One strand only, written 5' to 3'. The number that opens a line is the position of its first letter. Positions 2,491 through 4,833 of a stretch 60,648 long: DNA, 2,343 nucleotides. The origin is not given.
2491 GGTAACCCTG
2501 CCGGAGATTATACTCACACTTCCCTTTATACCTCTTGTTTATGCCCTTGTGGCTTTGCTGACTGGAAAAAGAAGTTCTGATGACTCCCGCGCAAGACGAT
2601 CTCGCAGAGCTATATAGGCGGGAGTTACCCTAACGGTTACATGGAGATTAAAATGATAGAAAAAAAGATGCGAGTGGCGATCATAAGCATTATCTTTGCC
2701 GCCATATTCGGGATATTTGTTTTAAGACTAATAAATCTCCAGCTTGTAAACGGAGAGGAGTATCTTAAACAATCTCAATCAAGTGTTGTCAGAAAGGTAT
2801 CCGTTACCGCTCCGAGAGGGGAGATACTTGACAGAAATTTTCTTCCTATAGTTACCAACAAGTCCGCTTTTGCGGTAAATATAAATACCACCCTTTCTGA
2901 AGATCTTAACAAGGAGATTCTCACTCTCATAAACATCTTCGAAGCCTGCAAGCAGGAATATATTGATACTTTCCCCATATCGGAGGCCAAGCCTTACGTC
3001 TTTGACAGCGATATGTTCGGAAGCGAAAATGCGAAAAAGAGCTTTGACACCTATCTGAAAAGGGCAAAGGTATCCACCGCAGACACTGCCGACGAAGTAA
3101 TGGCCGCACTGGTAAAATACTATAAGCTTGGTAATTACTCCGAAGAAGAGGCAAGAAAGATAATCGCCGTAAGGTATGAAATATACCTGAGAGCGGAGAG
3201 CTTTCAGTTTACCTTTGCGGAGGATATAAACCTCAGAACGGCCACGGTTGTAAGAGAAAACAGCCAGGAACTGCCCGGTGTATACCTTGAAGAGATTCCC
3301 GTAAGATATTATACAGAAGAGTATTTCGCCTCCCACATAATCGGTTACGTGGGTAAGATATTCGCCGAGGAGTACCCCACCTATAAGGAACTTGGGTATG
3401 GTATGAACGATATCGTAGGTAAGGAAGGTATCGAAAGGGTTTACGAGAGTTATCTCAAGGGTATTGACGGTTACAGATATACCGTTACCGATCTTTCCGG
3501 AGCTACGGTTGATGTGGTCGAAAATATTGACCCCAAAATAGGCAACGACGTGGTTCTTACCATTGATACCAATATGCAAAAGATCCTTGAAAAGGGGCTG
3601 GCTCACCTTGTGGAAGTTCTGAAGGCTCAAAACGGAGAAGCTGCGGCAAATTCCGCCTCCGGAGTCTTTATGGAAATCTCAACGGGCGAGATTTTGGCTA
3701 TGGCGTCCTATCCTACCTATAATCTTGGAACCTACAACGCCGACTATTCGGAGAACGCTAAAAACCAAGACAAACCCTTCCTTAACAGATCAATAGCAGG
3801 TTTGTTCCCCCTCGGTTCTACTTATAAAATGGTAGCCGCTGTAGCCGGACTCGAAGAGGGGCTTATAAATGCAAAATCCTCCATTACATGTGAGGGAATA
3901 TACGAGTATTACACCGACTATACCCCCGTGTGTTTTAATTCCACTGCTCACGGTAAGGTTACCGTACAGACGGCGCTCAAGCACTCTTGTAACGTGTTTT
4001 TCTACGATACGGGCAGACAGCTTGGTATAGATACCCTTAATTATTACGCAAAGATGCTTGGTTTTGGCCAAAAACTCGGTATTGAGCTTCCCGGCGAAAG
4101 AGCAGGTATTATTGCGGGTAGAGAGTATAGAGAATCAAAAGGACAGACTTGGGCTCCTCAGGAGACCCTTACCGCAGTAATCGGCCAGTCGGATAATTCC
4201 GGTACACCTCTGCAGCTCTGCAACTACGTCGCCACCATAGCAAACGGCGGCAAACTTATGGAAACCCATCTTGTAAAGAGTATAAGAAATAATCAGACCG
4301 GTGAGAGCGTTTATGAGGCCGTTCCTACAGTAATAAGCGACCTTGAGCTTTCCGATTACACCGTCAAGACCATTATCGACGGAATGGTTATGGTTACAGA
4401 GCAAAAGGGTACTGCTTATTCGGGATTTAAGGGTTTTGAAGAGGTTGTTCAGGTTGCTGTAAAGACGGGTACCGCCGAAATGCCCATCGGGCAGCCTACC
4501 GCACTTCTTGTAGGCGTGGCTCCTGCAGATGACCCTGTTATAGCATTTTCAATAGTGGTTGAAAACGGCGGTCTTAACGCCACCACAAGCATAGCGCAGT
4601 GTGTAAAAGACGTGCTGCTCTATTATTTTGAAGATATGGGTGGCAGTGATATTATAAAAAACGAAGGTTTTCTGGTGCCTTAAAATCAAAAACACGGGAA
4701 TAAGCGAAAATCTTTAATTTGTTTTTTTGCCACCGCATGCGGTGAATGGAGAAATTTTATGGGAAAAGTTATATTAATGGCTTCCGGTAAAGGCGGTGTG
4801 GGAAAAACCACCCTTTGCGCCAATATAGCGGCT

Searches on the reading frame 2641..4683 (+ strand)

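Call 63: search_protein_families(library=pfam, proteins=[window:2641-4683:+], max_evalue=0.00001)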
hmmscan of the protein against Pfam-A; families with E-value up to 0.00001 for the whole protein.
window:2641-4683:+ (680 aa): 2 families
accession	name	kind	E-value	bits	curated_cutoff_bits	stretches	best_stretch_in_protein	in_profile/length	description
PF00905.27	Transpeptidase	-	3e-56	191.2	22.1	1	341-652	3-290/299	Penicillin binding protein transpeptidase domain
PF03717.20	PBP_dimer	-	2.2e-37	129.6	24.4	1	55-291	2-177/180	Penicillin-binding Protein dimerisation domain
